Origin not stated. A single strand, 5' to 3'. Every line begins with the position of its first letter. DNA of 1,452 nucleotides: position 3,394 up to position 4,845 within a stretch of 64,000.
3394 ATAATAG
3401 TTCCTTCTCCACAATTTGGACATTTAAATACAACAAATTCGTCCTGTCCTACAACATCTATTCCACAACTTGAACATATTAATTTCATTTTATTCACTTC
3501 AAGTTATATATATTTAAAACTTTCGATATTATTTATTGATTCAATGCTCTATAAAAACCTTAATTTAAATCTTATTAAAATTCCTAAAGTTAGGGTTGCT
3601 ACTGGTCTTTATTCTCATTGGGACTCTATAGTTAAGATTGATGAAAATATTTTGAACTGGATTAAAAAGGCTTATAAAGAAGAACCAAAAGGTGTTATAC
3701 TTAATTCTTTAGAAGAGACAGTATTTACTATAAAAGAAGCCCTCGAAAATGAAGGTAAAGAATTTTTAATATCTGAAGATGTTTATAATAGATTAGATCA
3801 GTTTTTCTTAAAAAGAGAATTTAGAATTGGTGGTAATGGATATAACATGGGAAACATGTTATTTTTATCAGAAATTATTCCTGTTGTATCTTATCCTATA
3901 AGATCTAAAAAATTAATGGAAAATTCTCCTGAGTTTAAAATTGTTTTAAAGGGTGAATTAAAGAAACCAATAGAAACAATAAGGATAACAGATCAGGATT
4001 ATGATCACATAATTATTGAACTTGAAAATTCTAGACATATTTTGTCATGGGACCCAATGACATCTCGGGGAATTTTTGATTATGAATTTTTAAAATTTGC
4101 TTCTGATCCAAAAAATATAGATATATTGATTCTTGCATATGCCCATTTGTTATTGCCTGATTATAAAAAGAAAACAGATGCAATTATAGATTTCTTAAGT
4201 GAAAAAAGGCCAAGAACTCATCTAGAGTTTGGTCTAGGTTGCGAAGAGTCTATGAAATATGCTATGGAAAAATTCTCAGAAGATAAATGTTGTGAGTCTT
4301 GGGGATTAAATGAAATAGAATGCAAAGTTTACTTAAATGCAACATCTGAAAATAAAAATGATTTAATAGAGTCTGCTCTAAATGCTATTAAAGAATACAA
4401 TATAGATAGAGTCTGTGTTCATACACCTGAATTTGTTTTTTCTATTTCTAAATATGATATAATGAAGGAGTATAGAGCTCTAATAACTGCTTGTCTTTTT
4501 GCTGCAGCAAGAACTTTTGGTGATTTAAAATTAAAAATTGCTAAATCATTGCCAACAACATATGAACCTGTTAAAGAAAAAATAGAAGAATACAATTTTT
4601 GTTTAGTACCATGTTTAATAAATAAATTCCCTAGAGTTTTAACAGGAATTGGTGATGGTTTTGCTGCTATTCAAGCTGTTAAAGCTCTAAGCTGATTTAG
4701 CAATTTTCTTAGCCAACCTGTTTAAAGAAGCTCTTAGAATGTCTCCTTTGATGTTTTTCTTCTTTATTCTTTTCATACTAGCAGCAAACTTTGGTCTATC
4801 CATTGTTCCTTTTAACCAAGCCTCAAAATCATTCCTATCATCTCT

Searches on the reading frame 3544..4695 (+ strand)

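Call 53: search_protein_families(library=pfam, proteins=[window:3544-4695:+], max_evalue=0.001)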
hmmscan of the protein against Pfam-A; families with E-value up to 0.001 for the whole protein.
window:3544-4695:+ (383 aa): 1 family
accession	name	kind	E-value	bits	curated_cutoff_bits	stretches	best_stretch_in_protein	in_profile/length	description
PF04587.20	ADP_PFK_GK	-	6.2e-14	52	27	1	17-375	2-425/430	ADP-specific Phosphofructokinase/Glucokinase conserved region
